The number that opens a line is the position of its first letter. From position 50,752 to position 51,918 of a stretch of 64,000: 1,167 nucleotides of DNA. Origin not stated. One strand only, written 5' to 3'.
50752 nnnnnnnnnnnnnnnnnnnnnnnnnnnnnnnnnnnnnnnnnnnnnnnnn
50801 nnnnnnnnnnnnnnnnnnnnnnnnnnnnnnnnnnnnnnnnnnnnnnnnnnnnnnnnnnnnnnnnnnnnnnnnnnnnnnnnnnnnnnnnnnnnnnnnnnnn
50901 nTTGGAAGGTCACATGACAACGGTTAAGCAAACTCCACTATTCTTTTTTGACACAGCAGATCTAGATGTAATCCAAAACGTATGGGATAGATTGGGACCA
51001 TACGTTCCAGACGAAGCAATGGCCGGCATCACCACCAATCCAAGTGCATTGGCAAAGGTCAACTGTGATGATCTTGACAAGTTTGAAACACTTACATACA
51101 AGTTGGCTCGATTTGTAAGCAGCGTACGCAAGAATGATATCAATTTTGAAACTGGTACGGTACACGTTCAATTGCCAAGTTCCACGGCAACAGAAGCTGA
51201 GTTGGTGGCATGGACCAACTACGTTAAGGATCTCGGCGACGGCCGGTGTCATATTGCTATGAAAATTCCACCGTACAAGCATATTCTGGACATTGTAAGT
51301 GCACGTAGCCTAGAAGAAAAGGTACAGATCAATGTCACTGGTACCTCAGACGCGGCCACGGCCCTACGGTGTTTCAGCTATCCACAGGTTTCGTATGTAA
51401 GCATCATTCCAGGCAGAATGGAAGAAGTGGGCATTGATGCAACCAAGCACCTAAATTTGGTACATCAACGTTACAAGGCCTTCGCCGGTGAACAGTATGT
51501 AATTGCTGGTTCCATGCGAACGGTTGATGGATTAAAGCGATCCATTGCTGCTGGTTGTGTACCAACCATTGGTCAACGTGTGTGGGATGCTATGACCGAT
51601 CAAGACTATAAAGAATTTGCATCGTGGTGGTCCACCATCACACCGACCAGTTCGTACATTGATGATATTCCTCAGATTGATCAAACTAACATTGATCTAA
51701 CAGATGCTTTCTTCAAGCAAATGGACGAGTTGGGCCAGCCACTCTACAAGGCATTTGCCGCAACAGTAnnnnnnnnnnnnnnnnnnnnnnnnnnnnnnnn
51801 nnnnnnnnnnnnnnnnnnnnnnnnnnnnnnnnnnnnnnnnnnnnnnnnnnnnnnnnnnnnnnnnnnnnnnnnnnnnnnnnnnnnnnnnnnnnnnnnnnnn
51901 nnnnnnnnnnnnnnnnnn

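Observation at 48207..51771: RibB + anomeric-type kinase + LicC-like nucleotidyltransferase + HAD phosphatase + transaldolase: candidate pathway to a novel nucleotide-activated C4/C5 donor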

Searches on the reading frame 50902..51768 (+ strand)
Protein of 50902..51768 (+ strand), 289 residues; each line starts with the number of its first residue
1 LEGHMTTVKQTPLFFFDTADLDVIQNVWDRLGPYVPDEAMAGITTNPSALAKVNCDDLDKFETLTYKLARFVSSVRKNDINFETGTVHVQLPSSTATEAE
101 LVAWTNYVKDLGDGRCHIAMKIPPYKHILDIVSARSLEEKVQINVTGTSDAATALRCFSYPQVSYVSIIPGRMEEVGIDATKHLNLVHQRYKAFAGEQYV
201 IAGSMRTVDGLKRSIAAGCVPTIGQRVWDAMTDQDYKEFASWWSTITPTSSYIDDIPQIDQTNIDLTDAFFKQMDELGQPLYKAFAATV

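Call 4: search_protein_families(library=pfam, proteins=[window:50902-51768:+], max_evalue=0.01)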
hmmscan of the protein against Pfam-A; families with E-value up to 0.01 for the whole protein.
window:50902-51768:+ (289 aa): 1 family
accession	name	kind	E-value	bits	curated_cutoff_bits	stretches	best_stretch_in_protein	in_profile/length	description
PF00923.25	TAL_FSA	-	4.8e-12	46.3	27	1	14-240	1-240/285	Transaldolase/Fructose-6-phosphate aldolase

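Call 5: search_protein_families(library=ncbifam, proteins=[window:50902-51768:+], max_evalue=0.01)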
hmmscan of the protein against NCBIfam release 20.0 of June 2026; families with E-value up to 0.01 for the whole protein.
window:50902-51768:+ (289 aa): 2 families
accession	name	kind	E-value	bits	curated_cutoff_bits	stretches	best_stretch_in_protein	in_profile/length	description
TIGR00875.1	fsa_talC_mipB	equivalog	3.4e-09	36.4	245.95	1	14-229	3-190/213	fructose-6-phosphate aldolase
NF009299.0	PRK12656.1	equivalog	0.00012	21.7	214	1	14-227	3-192/222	fructose-6-phosphate aldolase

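Call 7: search_protein_families(library=phrogs, proteins=[window:50902-51768:+], max_evalue=0.001)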
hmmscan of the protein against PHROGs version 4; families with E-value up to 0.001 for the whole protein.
window:50902-51768:+ (289 aa): 1 family
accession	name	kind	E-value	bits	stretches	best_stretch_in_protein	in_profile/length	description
phrog_440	-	other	2.6e-25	90.2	1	14-234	3-198/219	transaldolase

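Call 29: search_solved_structures(query=window:50902-51768:+, show_alignments=4, max_evalue=0.01)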
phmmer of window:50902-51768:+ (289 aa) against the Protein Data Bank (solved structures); distinct sequences matched with E-value up to 0.01: 8.
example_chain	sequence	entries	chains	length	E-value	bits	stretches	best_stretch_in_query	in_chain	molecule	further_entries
3r8r_A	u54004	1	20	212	6.8e-05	25.4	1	13-232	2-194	Transaldolase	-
4xz9_A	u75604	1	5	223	0.00082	21.8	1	79-250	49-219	Probable transaldolase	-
6ys0_A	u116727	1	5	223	0.00082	21.8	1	81-250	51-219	Probable transaldolase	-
6yre_A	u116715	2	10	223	0.00094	21.6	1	83-250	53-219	Probable transaldolase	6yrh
6yrm_A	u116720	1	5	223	0.0011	21.4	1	81-250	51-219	Probable transaldolase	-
3s0c_A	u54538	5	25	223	0.0011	21.4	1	81-250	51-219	Probable transaldolase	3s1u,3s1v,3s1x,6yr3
6yrt_A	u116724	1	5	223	0.0014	21.1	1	81-250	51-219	Transaldolase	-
3s1w_A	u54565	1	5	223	0.0041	19.5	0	83-250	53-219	Probable transaldolase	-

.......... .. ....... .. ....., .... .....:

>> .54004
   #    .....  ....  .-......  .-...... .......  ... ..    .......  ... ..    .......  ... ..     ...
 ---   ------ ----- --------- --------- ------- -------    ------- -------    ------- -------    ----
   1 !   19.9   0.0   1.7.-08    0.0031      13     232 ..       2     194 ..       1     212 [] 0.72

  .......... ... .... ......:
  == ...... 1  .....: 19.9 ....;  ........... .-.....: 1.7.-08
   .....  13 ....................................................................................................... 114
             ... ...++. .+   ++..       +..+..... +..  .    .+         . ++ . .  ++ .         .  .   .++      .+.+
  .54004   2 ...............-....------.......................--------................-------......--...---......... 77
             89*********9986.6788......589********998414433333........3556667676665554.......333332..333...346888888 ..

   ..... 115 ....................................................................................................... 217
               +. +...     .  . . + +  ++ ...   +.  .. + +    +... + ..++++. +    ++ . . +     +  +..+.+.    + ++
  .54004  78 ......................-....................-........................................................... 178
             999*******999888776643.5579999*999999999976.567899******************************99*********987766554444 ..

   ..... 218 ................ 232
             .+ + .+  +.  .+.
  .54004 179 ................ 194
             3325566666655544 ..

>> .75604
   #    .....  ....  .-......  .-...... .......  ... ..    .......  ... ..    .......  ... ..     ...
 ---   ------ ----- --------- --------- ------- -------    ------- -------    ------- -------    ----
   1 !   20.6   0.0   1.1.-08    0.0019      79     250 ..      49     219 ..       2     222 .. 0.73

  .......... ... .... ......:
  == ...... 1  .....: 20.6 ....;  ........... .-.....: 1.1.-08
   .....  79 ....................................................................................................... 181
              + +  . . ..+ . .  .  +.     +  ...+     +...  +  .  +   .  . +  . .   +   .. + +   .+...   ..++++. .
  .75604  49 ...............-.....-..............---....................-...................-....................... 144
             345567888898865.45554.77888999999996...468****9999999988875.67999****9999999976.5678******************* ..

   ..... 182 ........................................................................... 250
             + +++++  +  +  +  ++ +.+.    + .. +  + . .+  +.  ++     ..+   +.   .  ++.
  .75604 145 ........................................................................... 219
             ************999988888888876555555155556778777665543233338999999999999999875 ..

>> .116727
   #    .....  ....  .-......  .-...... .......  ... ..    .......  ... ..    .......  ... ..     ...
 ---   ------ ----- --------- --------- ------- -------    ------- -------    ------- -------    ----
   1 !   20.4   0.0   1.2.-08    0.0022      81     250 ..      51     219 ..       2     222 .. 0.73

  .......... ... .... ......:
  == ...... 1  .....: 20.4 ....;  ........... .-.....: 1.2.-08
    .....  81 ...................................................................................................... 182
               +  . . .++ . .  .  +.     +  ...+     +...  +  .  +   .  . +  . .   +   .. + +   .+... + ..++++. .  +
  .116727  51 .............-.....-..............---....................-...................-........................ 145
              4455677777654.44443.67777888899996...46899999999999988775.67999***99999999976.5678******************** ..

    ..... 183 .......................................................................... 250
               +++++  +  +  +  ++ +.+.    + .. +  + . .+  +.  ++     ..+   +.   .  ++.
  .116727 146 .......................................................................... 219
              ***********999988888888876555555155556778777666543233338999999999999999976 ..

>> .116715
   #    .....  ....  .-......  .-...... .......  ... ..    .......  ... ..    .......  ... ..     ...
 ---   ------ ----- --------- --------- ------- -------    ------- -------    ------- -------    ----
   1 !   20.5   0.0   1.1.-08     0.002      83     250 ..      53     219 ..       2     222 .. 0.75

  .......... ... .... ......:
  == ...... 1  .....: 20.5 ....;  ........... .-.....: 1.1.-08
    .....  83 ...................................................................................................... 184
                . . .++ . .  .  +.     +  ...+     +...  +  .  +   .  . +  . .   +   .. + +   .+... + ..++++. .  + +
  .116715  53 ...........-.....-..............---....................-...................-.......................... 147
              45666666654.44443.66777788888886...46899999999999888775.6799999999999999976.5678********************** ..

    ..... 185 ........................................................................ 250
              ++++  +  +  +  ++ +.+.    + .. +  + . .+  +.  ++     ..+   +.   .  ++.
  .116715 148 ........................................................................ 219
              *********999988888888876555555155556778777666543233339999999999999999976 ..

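Call 34: find_homologous_proteins(query=window:50902-51768:+, max_evalue=0.00001)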
Query window:50902-51768:+ (289 aa): 438 proteins with E <= 0.00001 among 1377 candidates; the best 120 are listed.
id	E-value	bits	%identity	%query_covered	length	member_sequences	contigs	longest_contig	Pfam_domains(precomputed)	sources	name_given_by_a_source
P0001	4.1e-190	648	100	99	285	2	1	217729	PF00923.26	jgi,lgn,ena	-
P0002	1.6e-110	387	62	97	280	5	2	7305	PF00923.26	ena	-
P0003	4.2e-109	382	62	97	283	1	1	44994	PF00923.26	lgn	-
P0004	1.2e-108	381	61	98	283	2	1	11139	PF00923.26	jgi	jgi:transaldolase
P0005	4.2e-108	379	62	97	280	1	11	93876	PF00923.26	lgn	-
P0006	1.8e-104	367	60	98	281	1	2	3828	PF00923.26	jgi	jgi:transaldolase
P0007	7.3e-101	355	57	98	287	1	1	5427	PF00923.26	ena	-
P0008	2.0e-95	337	56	98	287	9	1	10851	PF00923.26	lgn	-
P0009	4.3e-94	333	55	99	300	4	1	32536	PF00923.26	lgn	-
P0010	1.8e-90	321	54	97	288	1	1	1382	-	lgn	-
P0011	1.4e-84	302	62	80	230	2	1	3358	-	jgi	jgi:hypothetical protein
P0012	1.2e-83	299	51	95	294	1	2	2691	PF00923.26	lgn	-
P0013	1.6e-83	298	51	95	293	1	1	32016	-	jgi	jgi:hypothetical protein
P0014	2.9e-82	294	52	95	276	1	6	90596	-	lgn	-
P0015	7.5e-80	286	51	95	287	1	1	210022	PF00923.26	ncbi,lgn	-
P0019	3.9e-78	280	50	95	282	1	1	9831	PF00923.26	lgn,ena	-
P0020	9.4e-78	279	51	96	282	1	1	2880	PF00923.26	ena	-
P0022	4.6e-76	274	47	96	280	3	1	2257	PF00923.26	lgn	-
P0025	7.8e-72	260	47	95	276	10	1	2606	PF00923.26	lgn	-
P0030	3.3e-70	254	45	96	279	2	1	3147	PF00923.26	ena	-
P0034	8.5e-70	253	47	95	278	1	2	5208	PF00923.26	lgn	-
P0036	1.8e-69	252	47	95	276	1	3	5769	PF00923.26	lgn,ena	-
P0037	1.8e-69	252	47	95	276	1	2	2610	PF00923.26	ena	-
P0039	2.1e-69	252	46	94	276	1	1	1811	PF00923.26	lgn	-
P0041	3.1e-69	251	47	94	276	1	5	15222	PF00923.26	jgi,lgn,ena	-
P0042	3.1e-69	251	47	94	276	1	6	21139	PF00923.26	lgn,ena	-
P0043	3.2e-69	251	47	94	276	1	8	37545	PF00923.26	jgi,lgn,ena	jgi:transaldolase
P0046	3.7e-69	251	45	96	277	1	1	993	PF00923.26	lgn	-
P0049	8.8e-69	250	45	95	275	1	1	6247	PF00923.26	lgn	-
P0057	2.0e-68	249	45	95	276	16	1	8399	PF00923.26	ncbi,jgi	-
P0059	5.7e-68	247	45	95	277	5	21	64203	PF00923.26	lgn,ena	-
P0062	7.6e-68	247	44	94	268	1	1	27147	PF00923.26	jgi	jgi:transaldolase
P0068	1.3e-67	246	46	95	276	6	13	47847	PF00923.26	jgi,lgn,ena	-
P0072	3.1e-67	245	46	94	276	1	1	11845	PF00923.26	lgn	-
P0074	4.3e-67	244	44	95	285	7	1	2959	PF00923.26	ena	-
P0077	5.7e-67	244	46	94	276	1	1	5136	PF00923.26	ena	-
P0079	7.2e-67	244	46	94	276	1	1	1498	PF00923.26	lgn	-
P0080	7.2e-67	244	46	94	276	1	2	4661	PF00923.26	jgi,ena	-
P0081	7.4e-67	243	45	94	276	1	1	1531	PF00923.26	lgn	-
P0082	7.4e-67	243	45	94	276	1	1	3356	PF00923.26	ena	-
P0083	8.4e-67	243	44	96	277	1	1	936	PF00923.26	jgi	jgi:hypothetical protein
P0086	9.6e-67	243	46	94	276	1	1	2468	PF00923.26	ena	-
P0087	9.9e-67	243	45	94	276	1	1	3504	PF00923.26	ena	-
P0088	9.9e-67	243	45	94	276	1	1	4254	PF00923.26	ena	-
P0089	1.0e-66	243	45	94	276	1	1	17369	PF00923.26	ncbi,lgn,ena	-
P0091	1.0e-66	243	45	94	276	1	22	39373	PF00923.26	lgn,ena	-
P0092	1.0e-66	243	45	94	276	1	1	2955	PF00923.26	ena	-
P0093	1.1e-66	243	45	94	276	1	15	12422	PF00923.26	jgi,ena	jgi:hypothetical protein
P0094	1.6e-66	242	45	94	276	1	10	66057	PF00923.26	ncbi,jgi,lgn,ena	jgi:hypothetical protein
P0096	1.7e-66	242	45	94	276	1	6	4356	PF00923.26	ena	-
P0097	1.9e-66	242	46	94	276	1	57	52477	-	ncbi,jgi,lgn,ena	jgi:hypothetical protein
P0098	1.9e-66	242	45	94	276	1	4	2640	PF00923.26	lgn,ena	-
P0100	2.3e-66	242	45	94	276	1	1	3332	PF00923.26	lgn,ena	-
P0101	2.4e-66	242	45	94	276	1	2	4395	PF00923.26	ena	-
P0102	2.7e-66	242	45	94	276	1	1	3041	PF00923.26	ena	-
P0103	3.2e-66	241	45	94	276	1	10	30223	PF00923.26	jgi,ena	jgi:hypothetical protein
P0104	3.2e-66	241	43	96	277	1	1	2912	PF00923.26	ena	-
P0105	3.4e-66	241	44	94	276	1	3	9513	PF00923.26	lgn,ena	-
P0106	4.2e-66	241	45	95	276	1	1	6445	PF00923.26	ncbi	-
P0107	4.3e-66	241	45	94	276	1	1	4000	PF00923.26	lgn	-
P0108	4.9e-66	241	45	94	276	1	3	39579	PF00923.26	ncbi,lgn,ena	-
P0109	5.3e-66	241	44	94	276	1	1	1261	PF00923.26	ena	-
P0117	1.4e-65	239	45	94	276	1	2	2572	PF00923.26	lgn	-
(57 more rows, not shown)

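Call 35: find_encoding_contigs(protein=P0015, flank=10000, max_places=2)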
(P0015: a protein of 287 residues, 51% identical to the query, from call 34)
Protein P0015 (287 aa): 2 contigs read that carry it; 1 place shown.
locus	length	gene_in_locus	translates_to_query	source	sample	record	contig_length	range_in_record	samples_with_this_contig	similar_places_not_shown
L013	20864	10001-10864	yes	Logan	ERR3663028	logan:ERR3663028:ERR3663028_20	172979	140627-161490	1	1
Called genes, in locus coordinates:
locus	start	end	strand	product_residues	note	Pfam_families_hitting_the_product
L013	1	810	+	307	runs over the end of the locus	PF00534:Glycos_transf_1 (weak)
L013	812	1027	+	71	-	-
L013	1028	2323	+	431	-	-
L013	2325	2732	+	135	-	-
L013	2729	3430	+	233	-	-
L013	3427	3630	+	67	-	-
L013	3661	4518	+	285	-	-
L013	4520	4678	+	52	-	-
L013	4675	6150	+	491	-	PF13733:Glyco_transf_7N, PF02709:Glyco_transf_7C, PF13578:Methyltransf_24, PF04989:RMNT_CmcI (weak)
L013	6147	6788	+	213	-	PF00926:DHBP_synthase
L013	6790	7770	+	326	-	-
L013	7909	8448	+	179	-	PF07460:NUMOD3 (faint)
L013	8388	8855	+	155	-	-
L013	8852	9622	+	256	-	PF00483:NTP_transferase (weak)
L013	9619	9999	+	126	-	PF00702:Hydrolase (faint)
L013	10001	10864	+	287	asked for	PF00923:TAL_FSA (weak)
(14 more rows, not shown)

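Call 36: find_encoding_contigs(protein=P0097, flank=10000, max_places=3)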
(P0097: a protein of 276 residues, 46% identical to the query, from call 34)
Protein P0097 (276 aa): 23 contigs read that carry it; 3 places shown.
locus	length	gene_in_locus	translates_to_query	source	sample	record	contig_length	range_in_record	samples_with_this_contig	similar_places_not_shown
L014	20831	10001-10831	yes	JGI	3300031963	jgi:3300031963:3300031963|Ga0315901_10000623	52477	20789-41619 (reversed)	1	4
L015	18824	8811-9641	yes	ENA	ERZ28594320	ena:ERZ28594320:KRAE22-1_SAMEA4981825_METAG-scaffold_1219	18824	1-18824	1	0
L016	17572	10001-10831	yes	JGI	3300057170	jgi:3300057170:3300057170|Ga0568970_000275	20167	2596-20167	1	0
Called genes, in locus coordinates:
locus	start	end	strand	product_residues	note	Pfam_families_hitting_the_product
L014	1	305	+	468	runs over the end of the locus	PF20706:GT4-conflict (weak), PF00534:Glycos_transf_1 (weak)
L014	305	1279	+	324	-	PF01370:Epimerase, PF04321:RmlD_sub_bind, PF16363:GDP_Man_Dehyd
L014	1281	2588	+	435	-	PF13692:Glyco_trans_1_4 (weak), PF00534:Glycos_transf_1 (weak)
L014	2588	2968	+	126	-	-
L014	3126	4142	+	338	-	PF01073:3Beta_HSD, PF01370:Epimerase, PF16363:GDP_Man_Dehyd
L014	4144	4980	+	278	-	PF01531:Glyco_transf_11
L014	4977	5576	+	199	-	PF04989:RMNT_CmcI (weak)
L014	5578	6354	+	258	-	-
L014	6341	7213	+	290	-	-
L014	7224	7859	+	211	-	PF00926:DHBP_synthase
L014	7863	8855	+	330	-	-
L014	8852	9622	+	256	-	PF00483:NTP_transferase (weak)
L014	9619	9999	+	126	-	-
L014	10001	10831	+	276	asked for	-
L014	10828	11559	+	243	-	PF00483:NTP_transferase (weak), PF12804:NTP_transf_3 (weak)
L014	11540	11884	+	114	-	-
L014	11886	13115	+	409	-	PF00016:RuBisCO_large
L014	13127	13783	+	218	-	PF13578:Methyltransf_24 (weak)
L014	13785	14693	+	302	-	-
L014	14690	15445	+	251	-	-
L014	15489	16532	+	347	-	PF01073:3Beta_HSD, PF01370:Epimerase, PF02719:Polysacc_synt_2, PF04321:RmlD_sub_bind, PF16363:GDP_Man_Dehyd, PF13460:NAD_binding_10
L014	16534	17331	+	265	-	PF00535:Glycos_transf_2, PF10111:Glyco_tranf_2_2 (faint), PF13641:Glyco_tranf_2_3 (weak)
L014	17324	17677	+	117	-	-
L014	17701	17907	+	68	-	-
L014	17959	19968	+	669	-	-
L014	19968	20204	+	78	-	-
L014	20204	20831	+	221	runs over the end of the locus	PF02511:Thy1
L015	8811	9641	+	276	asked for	-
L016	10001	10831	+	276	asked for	-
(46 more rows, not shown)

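Call 38: find_related_loci(query=A1, collection=genome_contigs, flank=10000)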
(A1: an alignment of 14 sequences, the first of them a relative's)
Query A1 (285 aa) in genome_contigs; peptide patterns used: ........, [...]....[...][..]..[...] (x = any residue, [..] = any of these).
116 stretches matched a pattern, but none encodes a relative of the query by tblastn (E <= 1e-3).

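Call 39: find_related_loci(query=A1, collection=viral_contigs, flank=10000)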
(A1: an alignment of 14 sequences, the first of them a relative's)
Query A1 (285 aa) in viral_contigs; peptide patterns used: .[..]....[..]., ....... (x = any residue, [..] = any of these).
87 stretches matched a pattern; 53 encode a relative of the query (tblastn E <= 1e-3); 50 distinct loci.
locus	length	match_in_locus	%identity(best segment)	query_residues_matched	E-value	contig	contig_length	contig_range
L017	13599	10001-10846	55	1-285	5e-103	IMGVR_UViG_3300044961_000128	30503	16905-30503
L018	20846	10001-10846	55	1-285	6e-103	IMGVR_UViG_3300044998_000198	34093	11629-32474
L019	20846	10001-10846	55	1-285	1e-103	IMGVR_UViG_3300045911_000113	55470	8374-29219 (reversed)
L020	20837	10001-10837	47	3-284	2e-76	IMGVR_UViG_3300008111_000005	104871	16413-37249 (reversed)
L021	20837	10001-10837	47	3-284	2e-76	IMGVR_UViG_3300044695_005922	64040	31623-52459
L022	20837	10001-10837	47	3-284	2e-76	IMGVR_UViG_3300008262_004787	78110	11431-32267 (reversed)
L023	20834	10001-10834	44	3-283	1e-73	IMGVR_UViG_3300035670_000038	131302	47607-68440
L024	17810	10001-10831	43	2-281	4e-70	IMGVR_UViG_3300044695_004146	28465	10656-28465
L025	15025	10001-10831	43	2-281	4e-70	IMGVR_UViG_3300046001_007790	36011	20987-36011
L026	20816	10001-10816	41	5-281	4e-66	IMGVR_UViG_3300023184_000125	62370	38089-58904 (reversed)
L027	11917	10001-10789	44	10-281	3e-64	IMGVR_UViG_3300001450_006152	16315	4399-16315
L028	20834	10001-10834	41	8-281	3e-63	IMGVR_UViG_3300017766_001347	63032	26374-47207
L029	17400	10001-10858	40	2-283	3e-62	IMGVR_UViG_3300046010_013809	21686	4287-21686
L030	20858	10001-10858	40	2-283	3e-62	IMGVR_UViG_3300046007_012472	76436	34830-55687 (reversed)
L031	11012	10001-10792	42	10-279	2e-62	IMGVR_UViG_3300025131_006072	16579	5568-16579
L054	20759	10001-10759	35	10-274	7e-48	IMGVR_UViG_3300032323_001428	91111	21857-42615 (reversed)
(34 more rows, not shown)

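Call 54: search_protein_families(library=pfam, proteins=[L014:5578-6351:+, L014:6341-7210:+, L014:11540-11881:+, L014:11886-13112:+, L014:10828-11556:+, L014:13785-14690:+, L014:14690-15442:+], max_evalue=0.01)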
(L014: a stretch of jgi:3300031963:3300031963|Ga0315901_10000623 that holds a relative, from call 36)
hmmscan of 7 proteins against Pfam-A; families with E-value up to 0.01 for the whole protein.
L014:5578-6351:+ (258 aa): 1 family
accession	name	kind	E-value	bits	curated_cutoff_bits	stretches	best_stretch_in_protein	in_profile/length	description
PF25072.1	DUF7796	-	6.7e-05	22.4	27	1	116-167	105-155/346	Domain of unknown function (DUF7796)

L014:6341-7210:+ (290 aa): 0 families

L014:11540-11881:+ (114 aa): 0 families

L014:11886-13112:+ (409 aa): 2 families
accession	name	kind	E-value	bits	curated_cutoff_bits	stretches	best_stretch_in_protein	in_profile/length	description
PF00016.26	RuBisCO_large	-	5.2e-32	111.7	30.1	1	147-382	12-275/299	Ribulose bisphosphate carboxylase large chain, catalytic domain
PF02788.21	RuBisCO_large_N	-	0.00099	19.8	20.7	1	25-124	25-119/120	Ribulose bisphosphate carboxylase large chain, N-terminal domain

L014:10828-11556:+ (243 aa): 3 families
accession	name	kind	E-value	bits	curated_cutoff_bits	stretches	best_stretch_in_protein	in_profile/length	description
PF00483.29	NTP_transferase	-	1.2e-06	28.8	21.2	1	5-151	4-155/245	Nucleotidyl transferase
PF12804.13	NTP_transf_3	-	3.8e-06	27.6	27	1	4-109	2-97/160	MobA-like NTP transferase domain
PF01128.25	IspD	-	0.00045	20.5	27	1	2-44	2-43/221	2-C-methyl-D-erythritol 4-phosphate cytidylyltransferase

L014:13785-14690:+ (302 aa): 0 families

L014:14690-15442:+ (251 aa): 0 families

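Call 56: search_solved_structures(query=L014:11886-13112:+, max_evalue=0.00001)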
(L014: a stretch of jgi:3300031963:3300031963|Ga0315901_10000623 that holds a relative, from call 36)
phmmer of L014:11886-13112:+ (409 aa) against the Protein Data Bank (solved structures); distinct sequences matched with E-value up to 0.00001: 98 (the best 60 are shown).
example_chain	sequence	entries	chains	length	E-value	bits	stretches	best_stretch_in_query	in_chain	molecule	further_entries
3nwr_A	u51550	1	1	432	6.2e-32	114.2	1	77-381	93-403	A rubisco-like protein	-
2cwx_A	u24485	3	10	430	1.6e-30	109.5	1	17-382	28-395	Ribulose bisphosphate carboxylase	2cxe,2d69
9dyp_A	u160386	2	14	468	1e-29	106.9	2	80-307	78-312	ribulose-1,5-bisphosphate carboxylase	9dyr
8dht_A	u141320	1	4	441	1.7e-24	89.7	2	29-308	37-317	Ribulose bisphosphate carboxylase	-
3kdo_A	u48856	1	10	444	1e-23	87.1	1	73-309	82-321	Ribulose bisphosphate carboxylase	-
3a13_A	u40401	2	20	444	1.1e-23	87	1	73-383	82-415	Ribulose bisphosphate carboxylase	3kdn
8vgs_A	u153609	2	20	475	1.2e-23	86.9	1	80-312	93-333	Ribulose bisphosphate carboxylase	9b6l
8u66_A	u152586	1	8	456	1.4e-23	86.6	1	79-318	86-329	Rubisco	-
1geh_A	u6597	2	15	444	3.4e-23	85.4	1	73-383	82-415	RIBULOSE-1,5-BISPHOSPHATE CARBOXYLASE/OXYGENASE | Ribulose bisphosphate carboxylase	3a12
3wqp_A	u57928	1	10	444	5.9e-23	84.6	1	73-383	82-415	Ribulose bisphosphate carboxylase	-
7qsv_A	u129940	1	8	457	3e-20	75.7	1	79-319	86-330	RubisCO large subunit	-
5mac_A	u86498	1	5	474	4.4e-20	75.1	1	92-307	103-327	Ribulose-1,5-bisphosphate carboxylase-oxygenase type III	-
6hun_A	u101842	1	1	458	1.1e-19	73.8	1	27-317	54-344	Ribulose bisphosphate carboxylase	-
2oej_A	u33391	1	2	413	3.3e-19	72.3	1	18-383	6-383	2,3-diketo-5-methylthiopentyl-1-phosphate enolase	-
7qsx_A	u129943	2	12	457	4.5e-19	71.8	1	76-319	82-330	RubisCO large subunit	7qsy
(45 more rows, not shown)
